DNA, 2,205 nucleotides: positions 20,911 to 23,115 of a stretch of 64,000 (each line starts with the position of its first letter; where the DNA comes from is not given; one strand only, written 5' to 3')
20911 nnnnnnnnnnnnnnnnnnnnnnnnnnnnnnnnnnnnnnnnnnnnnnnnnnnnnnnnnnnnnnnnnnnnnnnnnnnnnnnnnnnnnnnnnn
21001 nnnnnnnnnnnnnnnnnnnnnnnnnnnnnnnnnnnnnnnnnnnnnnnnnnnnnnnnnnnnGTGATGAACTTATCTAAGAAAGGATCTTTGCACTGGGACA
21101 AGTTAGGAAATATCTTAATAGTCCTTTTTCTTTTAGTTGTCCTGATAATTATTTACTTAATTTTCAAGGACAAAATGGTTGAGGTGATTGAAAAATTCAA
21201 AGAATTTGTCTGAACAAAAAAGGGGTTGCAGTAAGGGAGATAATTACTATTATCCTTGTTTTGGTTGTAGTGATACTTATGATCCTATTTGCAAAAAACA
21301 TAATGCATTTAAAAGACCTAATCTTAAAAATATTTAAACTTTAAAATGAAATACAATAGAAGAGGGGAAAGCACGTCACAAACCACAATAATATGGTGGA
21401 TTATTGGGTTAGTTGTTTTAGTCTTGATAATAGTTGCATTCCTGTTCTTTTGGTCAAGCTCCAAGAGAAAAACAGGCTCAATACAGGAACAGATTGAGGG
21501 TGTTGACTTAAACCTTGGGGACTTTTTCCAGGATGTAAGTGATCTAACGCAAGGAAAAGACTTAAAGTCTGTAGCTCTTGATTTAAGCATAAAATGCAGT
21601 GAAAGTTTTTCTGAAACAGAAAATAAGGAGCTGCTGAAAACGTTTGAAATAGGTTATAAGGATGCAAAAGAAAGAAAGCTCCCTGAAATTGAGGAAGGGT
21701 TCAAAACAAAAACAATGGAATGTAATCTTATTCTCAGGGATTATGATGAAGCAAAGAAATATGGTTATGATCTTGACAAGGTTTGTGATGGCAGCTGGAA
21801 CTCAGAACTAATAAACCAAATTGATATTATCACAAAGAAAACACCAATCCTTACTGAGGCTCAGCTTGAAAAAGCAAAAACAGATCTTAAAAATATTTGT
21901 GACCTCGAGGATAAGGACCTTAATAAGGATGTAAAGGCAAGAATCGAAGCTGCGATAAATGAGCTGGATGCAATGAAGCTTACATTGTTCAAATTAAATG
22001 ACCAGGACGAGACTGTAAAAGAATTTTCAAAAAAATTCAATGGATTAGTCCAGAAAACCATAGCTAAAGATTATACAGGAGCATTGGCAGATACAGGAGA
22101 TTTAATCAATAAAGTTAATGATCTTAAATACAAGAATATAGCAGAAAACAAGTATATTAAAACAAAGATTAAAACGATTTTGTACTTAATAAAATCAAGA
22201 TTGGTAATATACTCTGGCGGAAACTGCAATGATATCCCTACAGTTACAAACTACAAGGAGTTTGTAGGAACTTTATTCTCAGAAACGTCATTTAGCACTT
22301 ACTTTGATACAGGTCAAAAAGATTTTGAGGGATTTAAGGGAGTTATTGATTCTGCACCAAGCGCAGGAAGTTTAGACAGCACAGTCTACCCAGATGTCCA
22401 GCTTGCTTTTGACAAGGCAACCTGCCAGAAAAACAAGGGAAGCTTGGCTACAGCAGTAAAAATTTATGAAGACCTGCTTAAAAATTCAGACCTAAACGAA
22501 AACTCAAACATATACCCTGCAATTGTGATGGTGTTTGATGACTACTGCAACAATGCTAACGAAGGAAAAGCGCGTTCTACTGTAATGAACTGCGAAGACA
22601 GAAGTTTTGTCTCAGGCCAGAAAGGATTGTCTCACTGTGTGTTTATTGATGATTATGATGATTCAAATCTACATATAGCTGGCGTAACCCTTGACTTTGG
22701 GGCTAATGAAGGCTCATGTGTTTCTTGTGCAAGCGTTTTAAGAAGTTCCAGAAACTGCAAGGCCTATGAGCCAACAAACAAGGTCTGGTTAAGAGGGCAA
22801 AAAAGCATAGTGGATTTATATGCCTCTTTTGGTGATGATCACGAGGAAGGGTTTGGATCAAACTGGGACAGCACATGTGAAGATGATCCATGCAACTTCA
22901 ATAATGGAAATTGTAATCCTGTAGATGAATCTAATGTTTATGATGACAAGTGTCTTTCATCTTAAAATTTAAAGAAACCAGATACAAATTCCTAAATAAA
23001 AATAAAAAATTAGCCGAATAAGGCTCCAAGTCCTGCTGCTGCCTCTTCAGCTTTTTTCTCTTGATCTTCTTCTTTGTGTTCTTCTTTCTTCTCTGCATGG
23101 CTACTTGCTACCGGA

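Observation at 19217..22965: Translationally coupled operon of a membrane protein, two tiny TM peptides and two large secreted proteins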

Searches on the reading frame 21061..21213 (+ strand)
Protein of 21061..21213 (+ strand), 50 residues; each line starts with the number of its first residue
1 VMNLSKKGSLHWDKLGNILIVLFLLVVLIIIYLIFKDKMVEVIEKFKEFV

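Call 4: search_protein_families(library=pfam, proteins=[window:21061-21213:+], max_evalue=1)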
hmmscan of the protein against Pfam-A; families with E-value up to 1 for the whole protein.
window:21061-21213:+ (50 aa): 3 families
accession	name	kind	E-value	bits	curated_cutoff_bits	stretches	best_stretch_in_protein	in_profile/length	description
PF01708.21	Gemini_mov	-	0.013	15.7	25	1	8-35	30-55/92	Geminivirus putative movement protein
PF16982.10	Flp1_like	-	0.02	14.8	33.5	1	21-45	14-38/49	Putative Flagellin, Flp1-like, domain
PF11190.13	DUF2976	-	0.049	14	28.2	1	7-36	55-83/87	Protein of unknown function (DUF2976)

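Call 51: search_protein_families(library=ncbifam, proteins=[window:21064-21213:+], max_evalue=1)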
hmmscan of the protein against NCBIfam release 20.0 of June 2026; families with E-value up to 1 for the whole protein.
window:21064-21213:+ (49 aa): 2 families
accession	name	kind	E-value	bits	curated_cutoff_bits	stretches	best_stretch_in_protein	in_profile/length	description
NF042931.1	SAG1386_EF1546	equivalog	0.32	11.1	80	1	16-34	32-50/158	SAG1386/EF1546 family surface-associated protein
NF038277.1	accessory_MacP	equivalog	0.74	10.3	45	1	12-33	75-96/98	cell wall synthase accessory phosphoprotein MacP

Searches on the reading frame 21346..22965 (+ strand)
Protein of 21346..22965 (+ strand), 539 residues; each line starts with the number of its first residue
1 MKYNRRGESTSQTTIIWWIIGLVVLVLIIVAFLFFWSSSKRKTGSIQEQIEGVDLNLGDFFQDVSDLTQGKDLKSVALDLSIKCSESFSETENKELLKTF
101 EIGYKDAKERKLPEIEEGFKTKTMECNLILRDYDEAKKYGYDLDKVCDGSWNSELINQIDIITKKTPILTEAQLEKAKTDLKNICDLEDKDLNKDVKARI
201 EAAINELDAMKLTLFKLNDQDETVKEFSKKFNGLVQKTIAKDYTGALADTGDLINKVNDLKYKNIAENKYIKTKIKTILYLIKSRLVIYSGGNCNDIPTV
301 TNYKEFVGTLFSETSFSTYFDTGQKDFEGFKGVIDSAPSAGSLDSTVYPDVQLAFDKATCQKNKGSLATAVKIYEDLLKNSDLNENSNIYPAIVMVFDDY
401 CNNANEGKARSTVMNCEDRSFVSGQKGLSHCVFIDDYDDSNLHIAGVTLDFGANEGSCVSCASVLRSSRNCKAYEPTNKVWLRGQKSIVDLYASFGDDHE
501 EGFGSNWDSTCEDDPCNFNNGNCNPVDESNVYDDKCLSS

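Call 4: search_protein_families(library=pfam, proteins=[window:21346-22965:+], max_evalue=1)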
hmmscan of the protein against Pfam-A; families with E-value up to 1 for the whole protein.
window:21346-22965:+ (539 aa): 5 families
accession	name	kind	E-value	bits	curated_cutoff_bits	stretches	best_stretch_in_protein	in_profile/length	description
PF14219.11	DUF4328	-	0.02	14.9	27.2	1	6-56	96-143/166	Domain of unknown function (DUF4328)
PF05568.16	ASFV_J13L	-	0.022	15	23.6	1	15-63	31-76/189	African swine fever virus J13L protein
PF14316.11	DUF4381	-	0.06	14.1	27.2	1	14-54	18-59/145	Domain of unknown function (DUF4381)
PF03750.18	Csm2_III-A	-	0.2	12.9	24.8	0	173-238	27-88/115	Csm2 Type III-A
PF19531.4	DUF6058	-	0.24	12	25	1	132-211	25-101/126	Family of unknown function (DUF6058)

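Call 16: find_homologous_proteins(query=window:21346-22965:+, max_evalue=0.001)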
Query window:21346-22965:+ (539 aa): 2 proteins with E <= 0.001 among 8000 candidates.
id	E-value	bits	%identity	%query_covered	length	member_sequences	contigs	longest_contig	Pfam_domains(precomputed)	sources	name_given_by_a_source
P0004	0.0e+0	1216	100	100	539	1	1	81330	-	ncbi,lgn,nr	ncbi:MAG: hypothetical protein PHT54_01465 [Candidatus Nanoarchaeia archaeon]|nr:hypothetical protei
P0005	1.4e-118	415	44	97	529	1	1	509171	-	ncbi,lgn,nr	ncbi:MAG: hypothetical protein PHG05_01395 [Candidatus Nanoarchaeia archaeon]|nr:hypothetical protei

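Call 51: search_protein_families(library=ncbifam, proteins=[window:21346-22965:+], max_evalue=1)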
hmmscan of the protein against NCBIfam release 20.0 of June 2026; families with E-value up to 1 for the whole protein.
window:21346-22965:+ (539 aa): 0 families
